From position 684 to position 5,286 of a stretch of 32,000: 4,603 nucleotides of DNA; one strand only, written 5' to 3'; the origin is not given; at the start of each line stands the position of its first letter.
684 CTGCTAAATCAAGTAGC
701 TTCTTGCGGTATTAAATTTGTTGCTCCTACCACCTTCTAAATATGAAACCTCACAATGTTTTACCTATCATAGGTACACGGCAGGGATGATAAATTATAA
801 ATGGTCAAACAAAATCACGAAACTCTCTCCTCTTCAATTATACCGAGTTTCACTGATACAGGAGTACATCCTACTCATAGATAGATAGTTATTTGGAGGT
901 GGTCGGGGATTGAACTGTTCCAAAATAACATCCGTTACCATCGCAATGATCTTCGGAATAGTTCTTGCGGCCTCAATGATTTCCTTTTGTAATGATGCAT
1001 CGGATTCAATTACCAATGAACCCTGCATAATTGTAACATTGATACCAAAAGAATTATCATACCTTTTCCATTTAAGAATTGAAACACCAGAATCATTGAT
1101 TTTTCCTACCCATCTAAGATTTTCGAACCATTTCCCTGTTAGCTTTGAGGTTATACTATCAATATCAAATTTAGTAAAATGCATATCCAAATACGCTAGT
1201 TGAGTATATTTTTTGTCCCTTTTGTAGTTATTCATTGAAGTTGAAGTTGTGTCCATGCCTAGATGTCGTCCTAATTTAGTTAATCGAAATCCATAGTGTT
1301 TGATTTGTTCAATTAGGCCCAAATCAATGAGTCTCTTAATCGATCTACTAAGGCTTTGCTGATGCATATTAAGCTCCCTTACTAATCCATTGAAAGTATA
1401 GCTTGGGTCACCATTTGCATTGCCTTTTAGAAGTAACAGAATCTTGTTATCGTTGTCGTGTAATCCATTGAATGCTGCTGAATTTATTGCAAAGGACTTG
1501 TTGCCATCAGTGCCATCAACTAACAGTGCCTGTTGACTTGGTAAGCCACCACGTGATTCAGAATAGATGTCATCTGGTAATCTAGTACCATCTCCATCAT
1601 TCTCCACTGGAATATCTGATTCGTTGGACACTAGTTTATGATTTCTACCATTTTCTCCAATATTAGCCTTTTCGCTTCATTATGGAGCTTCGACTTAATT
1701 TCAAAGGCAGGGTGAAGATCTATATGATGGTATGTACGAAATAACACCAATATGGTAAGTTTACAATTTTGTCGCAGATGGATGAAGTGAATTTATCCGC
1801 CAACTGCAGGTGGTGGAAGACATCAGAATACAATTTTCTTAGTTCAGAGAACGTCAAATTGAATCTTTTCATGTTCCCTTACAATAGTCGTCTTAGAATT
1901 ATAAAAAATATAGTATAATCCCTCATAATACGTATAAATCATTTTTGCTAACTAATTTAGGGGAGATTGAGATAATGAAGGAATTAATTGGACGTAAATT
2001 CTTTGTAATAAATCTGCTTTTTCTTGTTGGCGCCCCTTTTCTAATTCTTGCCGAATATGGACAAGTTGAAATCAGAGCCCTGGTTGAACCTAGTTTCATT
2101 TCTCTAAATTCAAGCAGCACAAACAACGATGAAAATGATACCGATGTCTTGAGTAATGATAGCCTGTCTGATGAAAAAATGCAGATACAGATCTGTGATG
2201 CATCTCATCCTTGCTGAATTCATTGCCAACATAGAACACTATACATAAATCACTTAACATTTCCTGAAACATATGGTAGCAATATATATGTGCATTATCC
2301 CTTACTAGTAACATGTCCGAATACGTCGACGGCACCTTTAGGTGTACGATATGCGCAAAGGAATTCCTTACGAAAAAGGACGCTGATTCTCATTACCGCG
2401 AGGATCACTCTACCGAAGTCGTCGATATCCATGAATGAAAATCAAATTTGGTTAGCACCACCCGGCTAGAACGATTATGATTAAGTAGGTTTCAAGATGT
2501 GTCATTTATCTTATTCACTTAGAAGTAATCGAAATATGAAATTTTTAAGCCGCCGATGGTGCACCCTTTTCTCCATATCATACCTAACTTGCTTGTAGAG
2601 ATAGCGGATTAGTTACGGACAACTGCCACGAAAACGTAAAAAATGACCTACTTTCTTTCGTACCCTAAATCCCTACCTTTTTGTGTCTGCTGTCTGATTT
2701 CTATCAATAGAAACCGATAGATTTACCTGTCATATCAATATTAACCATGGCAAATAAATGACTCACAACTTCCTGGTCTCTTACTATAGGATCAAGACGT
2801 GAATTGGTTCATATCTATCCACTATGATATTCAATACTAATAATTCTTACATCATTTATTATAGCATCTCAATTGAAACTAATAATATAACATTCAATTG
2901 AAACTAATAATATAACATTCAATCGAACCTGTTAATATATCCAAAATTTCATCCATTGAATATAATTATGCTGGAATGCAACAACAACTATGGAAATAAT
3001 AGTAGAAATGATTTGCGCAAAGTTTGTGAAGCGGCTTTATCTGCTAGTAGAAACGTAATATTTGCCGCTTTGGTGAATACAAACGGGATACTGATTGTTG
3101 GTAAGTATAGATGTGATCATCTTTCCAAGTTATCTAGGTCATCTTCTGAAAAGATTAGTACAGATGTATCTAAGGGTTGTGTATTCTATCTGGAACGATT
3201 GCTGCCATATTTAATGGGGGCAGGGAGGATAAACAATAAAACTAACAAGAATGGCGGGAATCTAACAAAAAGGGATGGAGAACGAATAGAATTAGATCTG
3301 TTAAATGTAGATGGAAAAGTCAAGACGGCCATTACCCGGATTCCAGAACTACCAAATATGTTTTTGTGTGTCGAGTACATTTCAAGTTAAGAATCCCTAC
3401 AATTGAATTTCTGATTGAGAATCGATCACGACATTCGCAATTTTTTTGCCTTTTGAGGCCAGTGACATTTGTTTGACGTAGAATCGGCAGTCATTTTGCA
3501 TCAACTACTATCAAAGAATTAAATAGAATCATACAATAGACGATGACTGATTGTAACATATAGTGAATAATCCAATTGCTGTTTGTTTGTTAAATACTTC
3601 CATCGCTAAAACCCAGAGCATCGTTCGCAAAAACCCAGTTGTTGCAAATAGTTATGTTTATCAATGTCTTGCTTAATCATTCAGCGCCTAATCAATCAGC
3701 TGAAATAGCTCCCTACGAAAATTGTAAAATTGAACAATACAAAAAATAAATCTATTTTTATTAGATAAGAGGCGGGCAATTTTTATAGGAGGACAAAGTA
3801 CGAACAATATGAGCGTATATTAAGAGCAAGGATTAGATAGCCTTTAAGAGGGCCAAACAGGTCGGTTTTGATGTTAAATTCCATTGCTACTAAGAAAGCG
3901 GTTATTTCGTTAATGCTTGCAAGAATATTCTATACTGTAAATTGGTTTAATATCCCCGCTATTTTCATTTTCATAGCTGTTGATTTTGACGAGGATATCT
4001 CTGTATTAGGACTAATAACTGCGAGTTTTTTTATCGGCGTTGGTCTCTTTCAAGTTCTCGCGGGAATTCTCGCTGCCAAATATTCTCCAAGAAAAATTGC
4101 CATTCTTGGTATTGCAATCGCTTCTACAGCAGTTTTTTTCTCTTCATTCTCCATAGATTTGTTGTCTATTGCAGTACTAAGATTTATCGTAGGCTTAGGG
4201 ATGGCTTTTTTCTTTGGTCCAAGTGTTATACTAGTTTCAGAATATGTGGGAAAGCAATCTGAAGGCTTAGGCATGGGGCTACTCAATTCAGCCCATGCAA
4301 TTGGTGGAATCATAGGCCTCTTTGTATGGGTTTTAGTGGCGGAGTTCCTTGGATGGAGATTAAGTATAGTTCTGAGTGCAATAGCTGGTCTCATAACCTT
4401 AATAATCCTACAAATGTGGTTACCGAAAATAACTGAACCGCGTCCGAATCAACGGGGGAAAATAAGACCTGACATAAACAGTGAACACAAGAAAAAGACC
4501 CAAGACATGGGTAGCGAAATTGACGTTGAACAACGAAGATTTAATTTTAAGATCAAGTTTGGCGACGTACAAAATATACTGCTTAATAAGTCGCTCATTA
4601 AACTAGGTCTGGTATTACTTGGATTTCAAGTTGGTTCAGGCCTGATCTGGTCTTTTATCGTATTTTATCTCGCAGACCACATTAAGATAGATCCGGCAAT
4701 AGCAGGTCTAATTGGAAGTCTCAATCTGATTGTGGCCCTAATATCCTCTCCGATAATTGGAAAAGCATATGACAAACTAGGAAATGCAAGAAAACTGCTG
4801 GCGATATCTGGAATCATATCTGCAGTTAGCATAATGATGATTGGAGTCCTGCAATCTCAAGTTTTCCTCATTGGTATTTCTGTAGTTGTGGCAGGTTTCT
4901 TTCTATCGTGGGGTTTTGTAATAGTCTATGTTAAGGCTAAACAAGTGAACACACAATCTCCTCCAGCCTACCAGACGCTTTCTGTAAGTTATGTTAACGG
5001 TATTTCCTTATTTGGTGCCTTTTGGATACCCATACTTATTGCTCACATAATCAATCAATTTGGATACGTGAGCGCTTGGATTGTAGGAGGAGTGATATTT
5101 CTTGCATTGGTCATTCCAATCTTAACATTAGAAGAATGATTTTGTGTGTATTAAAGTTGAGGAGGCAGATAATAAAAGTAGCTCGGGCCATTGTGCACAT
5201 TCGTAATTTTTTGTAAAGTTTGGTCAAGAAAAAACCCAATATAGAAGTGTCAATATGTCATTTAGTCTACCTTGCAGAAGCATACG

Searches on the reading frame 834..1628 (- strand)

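Call 37: search_protein_families(library=pfam, proteins=[window:834-1628:-], max_evalue=0.001)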
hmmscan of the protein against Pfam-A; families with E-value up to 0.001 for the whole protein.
window:834-1628:- (264 aa): 2 families
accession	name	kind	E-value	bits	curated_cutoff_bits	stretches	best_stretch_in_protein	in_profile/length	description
PF12802.13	MarR_2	-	5.2e-07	30.2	27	1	69-109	16-53/61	MarR family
PF13412.12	HTH_24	-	0.00081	19.4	21.9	0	57-107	2-48/48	Winged helix-turn-helix DNA-binding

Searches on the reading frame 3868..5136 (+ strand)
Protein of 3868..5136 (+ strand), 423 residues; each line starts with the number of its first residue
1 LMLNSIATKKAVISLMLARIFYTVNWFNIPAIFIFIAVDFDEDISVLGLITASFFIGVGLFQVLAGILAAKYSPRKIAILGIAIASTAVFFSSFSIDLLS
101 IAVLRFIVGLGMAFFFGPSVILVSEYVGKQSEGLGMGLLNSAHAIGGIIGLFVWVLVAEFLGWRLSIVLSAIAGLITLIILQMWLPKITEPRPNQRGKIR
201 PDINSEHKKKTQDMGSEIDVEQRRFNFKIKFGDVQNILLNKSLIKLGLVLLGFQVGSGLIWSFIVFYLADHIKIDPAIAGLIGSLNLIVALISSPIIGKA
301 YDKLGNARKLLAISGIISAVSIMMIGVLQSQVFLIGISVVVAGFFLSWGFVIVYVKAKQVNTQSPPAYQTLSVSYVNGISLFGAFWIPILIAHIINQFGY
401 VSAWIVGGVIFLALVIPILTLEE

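Call 8: search_protein_families(library=pfam, proteins=[window:3868-5136:+], max_evalue=0.01)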
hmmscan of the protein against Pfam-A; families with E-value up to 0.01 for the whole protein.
window:3868-5136:+ (423 aa): 3 families
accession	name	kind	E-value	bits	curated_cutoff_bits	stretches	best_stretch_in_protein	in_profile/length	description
PF07690.21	MFS_1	-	7.7e-43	147.2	33.4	2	15-200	1-187/347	Major Facilitator Superfamily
PF00083.30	Sugar_tr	-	1.9e-12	47.3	22.3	1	45-415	46-431/452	Sugar (and other) transporter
PF12832.13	MFS_1_like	-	3.9e-07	29.9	25.2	1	272-349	29-108/373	MFS_1 like family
